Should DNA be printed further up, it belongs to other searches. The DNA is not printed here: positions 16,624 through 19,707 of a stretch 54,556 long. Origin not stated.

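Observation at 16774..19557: Single 927-aa PrimPol + DExH helicase + DUF559 nuclease fusion: candidate one-gene conflict system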

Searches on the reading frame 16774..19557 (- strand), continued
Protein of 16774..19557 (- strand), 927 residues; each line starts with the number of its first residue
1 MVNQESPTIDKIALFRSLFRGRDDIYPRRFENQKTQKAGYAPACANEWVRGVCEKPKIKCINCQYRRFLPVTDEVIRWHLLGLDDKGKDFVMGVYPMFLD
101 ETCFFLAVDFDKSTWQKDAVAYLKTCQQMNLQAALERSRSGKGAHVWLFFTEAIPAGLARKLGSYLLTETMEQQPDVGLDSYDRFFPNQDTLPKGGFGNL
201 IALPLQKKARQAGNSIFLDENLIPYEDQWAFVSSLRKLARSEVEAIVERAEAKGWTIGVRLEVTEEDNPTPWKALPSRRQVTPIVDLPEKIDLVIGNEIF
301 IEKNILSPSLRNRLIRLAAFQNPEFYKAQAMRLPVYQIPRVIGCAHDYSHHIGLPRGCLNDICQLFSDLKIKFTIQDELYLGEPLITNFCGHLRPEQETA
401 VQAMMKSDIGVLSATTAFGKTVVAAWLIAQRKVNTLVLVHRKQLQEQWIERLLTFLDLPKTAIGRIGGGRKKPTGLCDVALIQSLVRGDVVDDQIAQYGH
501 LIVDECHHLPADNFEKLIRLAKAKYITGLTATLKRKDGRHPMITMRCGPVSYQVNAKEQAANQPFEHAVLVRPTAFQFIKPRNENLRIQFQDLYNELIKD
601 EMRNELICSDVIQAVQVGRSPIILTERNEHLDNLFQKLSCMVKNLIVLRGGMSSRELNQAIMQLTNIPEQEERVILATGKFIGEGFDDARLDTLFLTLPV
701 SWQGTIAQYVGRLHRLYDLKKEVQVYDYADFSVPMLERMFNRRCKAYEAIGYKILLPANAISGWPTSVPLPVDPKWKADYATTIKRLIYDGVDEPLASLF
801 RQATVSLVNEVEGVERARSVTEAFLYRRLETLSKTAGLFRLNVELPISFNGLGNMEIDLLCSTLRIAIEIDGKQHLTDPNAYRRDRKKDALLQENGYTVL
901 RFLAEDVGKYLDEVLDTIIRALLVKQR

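Call 11: find_homologous_proteins(query=window:16774-19557:-, max_evalue=1e-10)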
Query window:16774-19557:- (927 aa): 8000 proteins with E <= 1e-10 among 8000 candidates; the best 120 are listed.
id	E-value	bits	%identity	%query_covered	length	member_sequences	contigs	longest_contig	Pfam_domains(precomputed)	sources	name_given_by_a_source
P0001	0.0e+0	2135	100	100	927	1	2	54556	PF04480.19,PF00270.36,PF22548.3,PF18741.8,PF13401.13,PF04851.22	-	-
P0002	0.0e+0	1702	78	100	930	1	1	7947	PF04480.19,PF00270.36,PF22548.3,PF04851.22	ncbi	ncbi:DEAD/DEAH box helicase [soil metagenome]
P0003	0.0e+0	1699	78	100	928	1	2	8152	PF04480.19,PF00270.36,PF22548.3,PF18741.8,PF04851.22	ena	-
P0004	0.0e+0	1591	73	99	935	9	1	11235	PF04480.19,PF00270.36,PF22548.3,PF18741.8,PF04851.22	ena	-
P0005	0.0e+0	1590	73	100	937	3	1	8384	PF04480.19,PF00270.36,PF22548.3,PF04851.22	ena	-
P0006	0.0e+0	1588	73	99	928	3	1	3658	PF04480.19,PF00270.36,PF22548.3,PF04851.22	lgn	-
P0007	0.0e+0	1587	73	99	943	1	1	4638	PF04480.19,PF00270.36,PF22548.3,PF18741.8,PF04851.22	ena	-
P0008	0.0e+0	1583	73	99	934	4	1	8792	PF04480.19,PF00270.36,PF22548.3,PF18741.8,PF04851.22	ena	-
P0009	0.0e+0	1581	72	99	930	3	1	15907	PF04480.19,PF00270.36,PF22548.3,PF18741.8,PF04851.22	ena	-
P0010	0.0e+0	1572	72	99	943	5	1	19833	PF04480.19,PF00270.36,PF22548.3,PF18741.8,PF04851.22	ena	-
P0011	0.0e+0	1565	71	100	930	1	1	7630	PF04480.19,PF00270.36,PF22548.3,PF18741.8,PF00271.38,PF04851.22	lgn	-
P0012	0.0e+0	1556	72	99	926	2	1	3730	PF04480.19,PF00270.36,PF22548.3,PF04851.22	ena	-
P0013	0.0e+0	1554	71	100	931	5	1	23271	PF04480.19,PF00270.36,PF22548.3,PF18741.8,PF04851.22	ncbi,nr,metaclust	ncbi:MAG: restriction endonuclease subunit R [Gammaproteobacteria bacterium RIFCSPHIGHO2_12_FULL_41_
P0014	0.0e+0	1540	71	100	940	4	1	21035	PF04480.19,PF00270.36,PF22548.3,PF00271.38,PF04851.22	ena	-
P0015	0.0e+0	1534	72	99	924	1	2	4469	PF04480.19,PF00270.36,PF22548.3,PF18741.8,PF04851.22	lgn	-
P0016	0.0e+0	1533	70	100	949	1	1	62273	PF04480.19,PF00270.36,PF22548.3,PF18741.8,PF04851.22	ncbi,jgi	-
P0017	0.0e+0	1532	70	99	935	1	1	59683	PF04480.19,PF00270.36,PF22548.3,PF18741.8,PF04851.22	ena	-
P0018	0.0e+0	1530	70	99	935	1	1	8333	PF04480.19,PF00270.36,PF22548.3,PF04851.22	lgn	-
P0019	0.0e+0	1529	70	100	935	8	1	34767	PF04480.19,PF00270.36,PF22548.3,PF04851.22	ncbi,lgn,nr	ncbi:MAG: DEAD/DEAH box helicase family protein [Coxiellaceae bacterium]|nr:DEAD/DEAH box helicase f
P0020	0.0e+0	1525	70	99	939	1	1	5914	PF04480.19,PF00270.36,PF22548.3,PF18741.8,PF04851.22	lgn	-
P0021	0.0e+0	1524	70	99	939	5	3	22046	PF04480.19,PF00270.36,PF22548.3,PF18741.8,PF04851.22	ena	-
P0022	0.0e+0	1524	70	99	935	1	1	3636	PF04480.19,PF00270.36,PF22548.3,PF18741.8,PF04851.22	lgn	-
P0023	0.0e+0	1522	70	99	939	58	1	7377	PF04480.19,PF00270.36,PF22548.3,PF18741.8,PF04851.22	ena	-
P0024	0.0e+0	1521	69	99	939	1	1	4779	PF04480.19,PF00270.36,PF22548.3,PF18741.8,PF04851.22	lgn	-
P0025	0.0e+0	1521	69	100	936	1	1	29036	PF04480.19,PF00270.36,PF22548.3,PF04851.22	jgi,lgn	-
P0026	0.0e+0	1519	70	99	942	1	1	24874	PF04480.19,PF00270.36,PF22548.3,PF18741.8,PF13401.13,PF00271.38,PF04851.22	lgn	-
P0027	0.0e+0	1519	69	99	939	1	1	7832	PF04480.19,PF00270.36,PF22548.3,PF18741.8,PF04851.22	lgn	-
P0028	0.0e+0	1515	70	99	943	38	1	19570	PF04480.19,PF00270.36,PF22548.3,PF18741.8,PF04851.22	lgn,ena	-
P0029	0.0e+0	1513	69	99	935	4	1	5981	PF04480.19,PF00270.36,PF22548.3,PF18741.8,PF04851.22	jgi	jgi:superfamily II DNA or RNA helicase/very-short-patch-repair endonuclease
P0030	0.0e+0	1510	69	100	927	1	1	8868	PF04480.19,PF00270.36,PF22548.3,PF18741.8,PF00271.38,PF04851.22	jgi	jgi:superfamily II DNA or RNA helicase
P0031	0.0e+0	1510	69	100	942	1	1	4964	PF04480.19,PF00270.36,PF22548.3,PF04851.22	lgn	-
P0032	0.0e+0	1509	69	99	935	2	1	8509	PF04480.19,PF00270.36,PF22548.3,PF18741.8,PF04851.22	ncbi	-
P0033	0.0e+0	1507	69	100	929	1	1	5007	PF04480.19,PF00270.36,PF22548.3,PF18741.8,PF04851.22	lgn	-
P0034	0.0e+0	1507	70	99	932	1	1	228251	PF04480.19,PF00270.36,PF22548.3,PF18741.8,PF04851.22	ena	-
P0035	0.0e+0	1507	70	99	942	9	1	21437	PF04480.19,PF00270.36,PF22548.3,PF18741.8,PF04851.22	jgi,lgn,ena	-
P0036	0.0e+0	1503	69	99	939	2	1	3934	PF04480.19,PF00270.36,PF01896.26,PF22548.3,PF04851.22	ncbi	-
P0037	0.0e+0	1498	69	100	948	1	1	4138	PF04480.19,PF00270.36,PF22548.3,PF04851.22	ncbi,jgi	-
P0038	0.0e+0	1497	67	100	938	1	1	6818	PF04480.19,PF00270.36,PF22548.3,PF18741.8,PF04851.22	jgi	jgi:superfamily II DNA or RNA helicase/very-short-patch-repair endonuclease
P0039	0.0e+0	1496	69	99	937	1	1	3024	PF04480.19,PF00270.36,PF22548.3,PF18741.8,PF04851.22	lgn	-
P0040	0.0e+0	1494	70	99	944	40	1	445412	PF04480.19,PF00270.36,PF22548.3,PF18741.8,PF04851.22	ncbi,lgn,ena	-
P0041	0.0e+0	1490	69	99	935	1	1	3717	PF04480.19,PF00270.36,PF22548.3,PF18741.8,PF04851.22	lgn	-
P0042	0.0e+0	1487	67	99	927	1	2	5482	PF04480.19,PF00270.36,PF22548.3,PF18741.8,PF04851.22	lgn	-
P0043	0.0e+0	1486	68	100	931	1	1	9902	PF04480.19,PF00270.36,PF22548.3,PF18741.8,PF04851.22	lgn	-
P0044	0.0e+0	1483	67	100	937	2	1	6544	PF04480.19,PF00270.36,PF22548.3,PF04851.22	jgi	jgi:superfamily II DNA or RNA helicase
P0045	0.0e+0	1482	67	99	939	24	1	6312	PF04480.19,PF00270.36,PF22548.3,PF04851.22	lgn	-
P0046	0.0e+0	1481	68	99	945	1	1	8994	PF04480.19,PF00270.36,PF22548.3,PF18741.8,PF04851.22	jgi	jgi:superfamily II DNA or RNA helicase/very-short-patch-repair endonuclease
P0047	0.0e+0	1478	68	100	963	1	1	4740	PF04480.19,PF00270.36,PF22548.3,PF18741.8,PF04851.22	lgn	-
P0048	0.0e+0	1478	67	100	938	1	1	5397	PF04480.19,PF00270.36,PF22548.3,PF04851.22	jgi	jgi:superfamily II DNA or RNA helicase/very-short-patch-repair endonuclease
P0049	0.0e+0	1477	68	99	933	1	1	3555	PF04480.19,PF00270.36,PF22548.3,PF18741.8,PF04851.22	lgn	-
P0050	0.0e+0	1474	66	100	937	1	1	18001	PF04480.19,PF00270.36,PF22548.3,PF18741.8,PF04851.22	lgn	-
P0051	0.0e+0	1474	68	99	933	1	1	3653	PF04480.19,PF00270.36,PF22548.3,PF18741.8,PF00271.38,PF04851.22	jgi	jgi:superfamily II DNA or RNA helicase/very-short-patch-repair endonuclease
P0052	0.0e+0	1474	68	99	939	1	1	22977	PF04480.19,PF00270.36,PF22548.3,PF04851.22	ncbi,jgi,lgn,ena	-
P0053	0.0e+0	1472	67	99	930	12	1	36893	PF04480.19,PF00270.36,PF22548.3,PF04851.22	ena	-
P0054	0.0e+0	1471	67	100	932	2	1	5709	PF04480.19,PF00270.36,PF22548.3,PF18741.8,PF04851.22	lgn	-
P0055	0.0e+0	1470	67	99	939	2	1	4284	PF04480.19,PF00270.36,PF22548.3,PF04851.22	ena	-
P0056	0.0e+0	1469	67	100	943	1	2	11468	PF04480.19,PF00270.36,PF22548.3,PF04851.22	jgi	jgi:superfamily II DNA or RNA helicase/very-short-patch-repair endonuclease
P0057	0.0e+0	1467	67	99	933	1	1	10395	PF04480.19,PF00270.36,PF22548.3,PF18741.8,PF04851.22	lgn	-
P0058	0.0e+0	1466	67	100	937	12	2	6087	PF04480.19,PF00270.36,PF22548.3,PF04851.22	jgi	jgi:superfamily II DNA or RNA helicase/very-short-patch-repair endonuclease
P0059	0.0e+0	1466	67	100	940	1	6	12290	PF04480.19,PF00270.36,PF22548.3,PF18741.8,PF04851.22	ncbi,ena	-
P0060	0.0e+0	1465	67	100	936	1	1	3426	PF04480.19,PF00270.36,PF22548.3,PF04851.22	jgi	-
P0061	0.0e+0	1464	67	100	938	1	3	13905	PF04480.19,PF00270.36,PF22548.3,PF04851.22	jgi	jgi:superfamily II DNA or RNA helicase/very-short-patch-repair endonuclease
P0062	0.0e+0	1464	68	100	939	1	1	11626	PF04480.19,PF00270.36,PF22548.3,PF18741.8,PF04851.22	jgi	-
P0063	0.0e+0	1463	74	91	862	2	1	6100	PF04480.19,PF00270.36,PF22548.3,PF18741.8,PF04851.22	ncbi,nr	ncbi:MAG: DEAD/DEAH box helicase family protein [Legionellales bacterium]|nr:DEAD/DEAH box helicase 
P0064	0.0e+0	1462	67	99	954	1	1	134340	PF04480.19,PF00270.36,PF22548.3,PF04851.22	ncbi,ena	-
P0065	0.0e+0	1461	68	99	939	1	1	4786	PF04480.19,PF00270.36,PF22548.3,PF18741.8,PF04851.22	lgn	-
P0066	0.0e+0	1461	67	99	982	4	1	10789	PF04480.19,PF00270.36,PF22548.3,PF13401.13,PF04851.22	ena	-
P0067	0.0e+0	1460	67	100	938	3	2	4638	PF04480.19,PF00270.36,PF22548.3,PF04851.22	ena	-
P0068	0.0e+0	1460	66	100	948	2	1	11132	PF04480.19,PF00270.36,PF22548.3,PF18741.8,PF04851.22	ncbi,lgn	-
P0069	0.0e+0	1460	67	100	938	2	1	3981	PF04480.19,PF00270.36,PF22548.3,PF04851.22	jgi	-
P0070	0.0e+0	1459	67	100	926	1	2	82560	PF04480.19,PF00270.36,PF22548.3,PF04851.22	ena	-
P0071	0.0e+0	1459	67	99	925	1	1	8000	PF04480.19,PF00270.36,PF22548.3,PF18741.8,PF04851.22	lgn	-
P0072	0.0e+0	1458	67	100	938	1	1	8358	PF04480.19,PF00270.36,PF22548.3,PF04851.22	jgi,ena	-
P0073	0.0e+0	1458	66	100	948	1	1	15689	PF04480.19,PF00270.36,PF22548.3,PF04851.22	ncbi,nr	ncbi:MAG: DEAD/DEAH box helicase family protein [Planctomycetota bacterium]|nr:DEAD/DEAH box helicas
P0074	0.0e+0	1458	67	100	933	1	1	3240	PF04480.19,PF00270.36,PF22548.3,PF18741.8,PF04851.22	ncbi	ncbi:MAG: TOTE conflict system archaeo-eukaryotic primase domain-containing protein [Tepidisphaerale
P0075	0.0e+0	1458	67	99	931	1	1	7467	PF04480.19,PF00270.36,PF22548.3,PF18741.8,PF04851.22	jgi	-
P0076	0.0e+0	1457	68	99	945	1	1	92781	PF04480.19,PF00270.36,PF22548.3,PF04851.22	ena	-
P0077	0.0e+0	1457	67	99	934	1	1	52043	PF04480.19,PF00270.36,PF22548.3,PF04851.22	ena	-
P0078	0.0e+0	1456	66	100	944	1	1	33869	PF04480.19,PF00270.36,PF22548.3,PF04851.22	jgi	jgi:superfamily II DNA or RNA helicase/very-short-patch-repair endonuclease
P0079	0.0e+0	1456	66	99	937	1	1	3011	PF04480.19,PF00270.36,PF22548.3,PF04851.22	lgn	-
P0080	0.0e+0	1455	66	100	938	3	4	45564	PF04480.19,PF00270.36,PF22548.3,PF04851.22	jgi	jgi:superfamily II DNA or RNA helicase/very-short-patch-repair endonuclease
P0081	0.0e+0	1454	67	100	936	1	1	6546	PF04480.19,PF00270.36,PF22548.3,PF04851.22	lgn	-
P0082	0.0e+0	1454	67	99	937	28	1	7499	PF04480.19,PF00270.36,PF22548.3,PF04851.22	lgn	-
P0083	0.0e+0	1453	67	99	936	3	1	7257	PF04480.19,PF00270.36,PF22548.3,PF04851.22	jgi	-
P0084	0.0e+0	1453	67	100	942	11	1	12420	PF04480.19,PF00270.36,PF22548.3,PF04851.22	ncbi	-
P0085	0.0e+0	1452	66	99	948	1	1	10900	PF04480.19,PF00270.36,PF22548.3,PF04851.22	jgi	jgi:superfamily II DNA or RNA helicase/very-short-patch-repair endonuclease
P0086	0.0e+0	1452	67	99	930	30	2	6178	PF04480.19,PF00270.36,PF22548.3,PF18741.8,PF04851.22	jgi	jgi:superfamily II DNA or RNA helicase/very-short-patch-repair endonuclease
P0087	0.0e+0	1452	66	100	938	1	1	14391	PF04480.19,PF00270.36,PF22548.3,PF04851.22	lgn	-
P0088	0.0e+0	1452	66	99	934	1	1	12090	PF04480.19,PF00270.36,PF22548.3,PF04851.22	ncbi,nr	ncbi:MAG: DEAD/DEAH box helicase family protein [Phycisphaerae bacterium]|nr:DEAD/DEAH box helicase 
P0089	0.0e+0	1451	66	99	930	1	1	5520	PF04480.19,PF00270.36,PF22548.3,PF18741.8,PF04851.22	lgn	-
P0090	0.0e+0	1451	66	100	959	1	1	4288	PF04480.19,PF00270.36,PF22548.3,PF04851.22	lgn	-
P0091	0.0e+0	1450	67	99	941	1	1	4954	PF04480.19,PF00270.36,PF22548.3,PF04851.22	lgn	-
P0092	0.0e+0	1450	67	100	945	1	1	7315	PF04480.19,PF00270.36,PF22548.3,PF04851.22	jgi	jgi:superfamily II DNA or RNA helicase/very-short-patch-repair endonuclease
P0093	0.0e+0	1449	67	100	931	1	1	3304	PF04480.19,PF00270.36,PF22548.3,PF04851.22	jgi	jgi:superfamily II DNA or RNA helicase/very-short-patch-repair endonuclease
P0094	0.0e+0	1449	66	100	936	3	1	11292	PF04480.19,PF00270.36,PF22548.3,PF04851.22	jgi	-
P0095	0.0e+0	1449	66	100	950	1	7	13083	PF04480.19,PF00270.36,PF22548.3,PF04851.22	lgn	-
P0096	0.0e+0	1449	67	100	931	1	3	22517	PF04480.19,PF00270.36,PF22548.3,PF04851.22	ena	-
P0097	0.0e+0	1448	66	100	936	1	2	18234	PF04480.19,PF00270.36,PF22548.3,PF04851.22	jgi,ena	-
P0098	0.0e+0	1448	66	99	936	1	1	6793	PF04480.19,PF00270.36,PF22548.3,PF04851.22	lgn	-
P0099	0.0e+0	1448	66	100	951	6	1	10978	PF04480.19,PF00270.36,PF22548.3,PF04851.22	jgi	jgi:superfamily II DNA or RNA helicase/very-short-patch-repair endonuclease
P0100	0.0e+0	1448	66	100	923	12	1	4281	PF04480.19,PF00270.36,PF22548.3,PF04851.22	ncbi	-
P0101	0.0e+0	1447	67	99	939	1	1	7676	PF04480.19,PF00270.36,PF22548.3,PF04851.22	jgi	jgi:superfamily II DNA or RNA helicase/very-short-patch-repair endonuclease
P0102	0.0e+0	1447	66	100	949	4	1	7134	PF04480.19,PF00270.36,PF22548.3,PF18741.8,PF04851.22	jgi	jgi:superfamily II DNA or RNA helicase/very-short-patch-repair endonuclease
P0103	0.0e+0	1447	66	100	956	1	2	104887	PF04480.19,PF00270.36,PF22548.3,PF04851.22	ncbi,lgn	-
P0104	0.0e+0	1447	66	100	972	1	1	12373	PF04480.19,PF00270.36,PF22548.3,PF04851.22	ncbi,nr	ncbi:MAG: DEAD/DEAH box helicase family protein [Planctomycetes bacterium]|nr:DEAD/DEAH box helicase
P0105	0.0e+0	1447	66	99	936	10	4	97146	PF04480.19,PF00270.36,PF22548.3,PF04851.22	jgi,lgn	-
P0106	0.0e+0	1447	67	99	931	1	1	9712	PF04480.19,PF00270.36,PF22548.3,PF18741.8,PF04851.22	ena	-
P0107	0.0e+0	1447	66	99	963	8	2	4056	PF04480.19,PF00270.36,PF22548.3,PF18741.8,PF04851.22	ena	-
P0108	0.0e+0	1446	66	99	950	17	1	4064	PF04480.19,PF00270.36,PF22548.3,PF04851.22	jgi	-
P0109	0.0e+0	1446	67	99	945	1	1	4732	PF04480.19,PF00270.36,PF22548.3,PF04851.22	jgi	jgi:superfamily II DNA or RNA helicase/very-short-patch-repair endonuclease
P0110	0.0e+0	1446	67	100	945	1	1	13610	PF04480.19,PF00270.36,PF22548.3,PF04851.22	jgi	jgi:superfamily II DNA or RNA helicase/very-short-patch-repair endonuclease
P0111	0.0e+0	1446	66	100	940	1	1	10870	PF04480.19,PF00270.36,PF22548.3,PF18741.8,PF04851.22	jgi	jgi:superfamily II DNA or RNA helicase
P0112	0.0e+0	1445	66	100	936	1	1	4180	PF04480.19,PF00270.36,PF22548.3,PF04851.22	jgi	-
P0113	0.0e+0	1445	67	99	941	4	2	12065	PF04480.19,PF00270.36,PF22548.3,PF04851.22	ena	-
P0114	0.0e+0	1445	66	100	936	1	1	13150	PF04480.19,PF00270.36,PF22548.3,PF04851.22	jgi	jgi:superfamily II DNA or RNA helicase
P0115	0.0e+0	1445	67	99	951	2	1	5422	PF04480.19,PF00270.36,PF22548.3,PF13401.13,PF04851.22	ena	-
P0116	0.0e+0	1445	67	99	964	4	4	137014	PF04480.19,PF00270.36,PF22548.3,PF18741.8,PF04851.22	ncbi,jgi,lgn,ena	ncbi:MAG: DEAD/DEAH box helicase family protein [Tepidisphaeraceae bacterium]|jgi:superfamily II DNA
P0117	0.0e+0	1444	66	100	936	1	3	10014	PF04480.19,PF00270.36,PF22548.3,PF04851.22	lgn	-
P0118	0.0e+0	1444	67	99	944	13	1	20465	PF04480.19,PF00270.36,PF22548.3,PF18741.8,PF04851.22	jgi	-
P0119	0.0e+0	1444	66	99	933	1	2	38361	PF04480.19,PF00270.36,PF22548.3,PF18741.8,PF04851.22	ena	-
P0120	0.0e+0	1444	66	99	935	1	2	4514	PF04480.19,PF00270.36,PF22548.3,PF04851.22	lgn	-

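Call 13: search_solved_structures(query=window:16774-19557:-, max_evalue=0.01)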
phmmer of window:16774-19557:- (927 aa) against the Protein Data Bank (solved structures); distinct sequences matched with E-value up to 0.01: 19.
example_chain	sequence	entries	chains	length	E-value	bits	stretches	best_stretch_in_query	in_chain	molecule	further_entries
6p4f_A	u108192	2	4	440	1.5e-21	79.3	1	381-568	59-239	DNA-dependent ATPase XPBII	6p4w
5tnu_A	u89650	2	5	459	1.6e-21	79.1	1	381-568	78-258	DNA-dependent ATPase XPBII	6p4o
6p66_A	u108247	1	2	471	8.6e-14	53.6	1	392-551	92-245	DNA repair protein RAD25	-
2fwr_A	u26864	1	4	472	8.6e-14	53.6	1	392-551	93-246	DNA repair protein RAD25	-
2fz4_A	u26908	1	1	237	1.7e-13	52.6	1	392-541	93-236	DNA repair protein RAD25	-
7nqd_A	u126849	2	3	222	2e-07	32.5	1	114-245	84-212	TPR_REGION domain-containing protein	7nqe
7nqf_A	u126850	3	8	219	2.7e-07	32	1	125-245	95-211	TPR_REGION domain-containing protein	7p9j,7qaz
5of4_A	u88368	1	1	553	1.2e-06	29.9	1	393-560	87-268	TFIIH basal transcription factor complex helicase XPB subunit,XPB,TFIIH basal transcriptio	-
8ebt_A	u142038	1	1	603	1.5e-06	29.6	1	393-559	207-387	General transcription and DNA repair factor IIH helicase subunit XPB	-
6nmi_A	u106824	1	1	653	1.7e-06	29.4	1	393-560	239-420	General transcription and DNA repair factor IIH helicase subunit XPB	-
8bvw_0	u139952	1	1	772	2.2e-06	29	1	393-559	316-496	General transcription and DNA repair factor IIH helicase subunit XPB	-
29vf_0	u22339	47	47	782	2.3e-06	29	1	393-559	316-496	General transcription and DNA repair factor IIH helicase subunit XPB | TFIIH basal transcription factor complex helicase XPB subunit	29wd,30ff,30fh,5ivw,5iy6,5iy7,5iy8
28jm_A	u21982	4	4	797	2.4e-06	28.9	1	393-559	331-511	General transcription and DNA repair factor IIH helicase subunit XPB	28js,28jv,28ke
7clg_A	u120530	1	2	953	3.6e-05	25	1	405-728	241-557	Putative helicase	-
3hrl_A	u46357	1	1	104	3.8e-05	25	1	851-922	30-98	Endonuclease-Like Protein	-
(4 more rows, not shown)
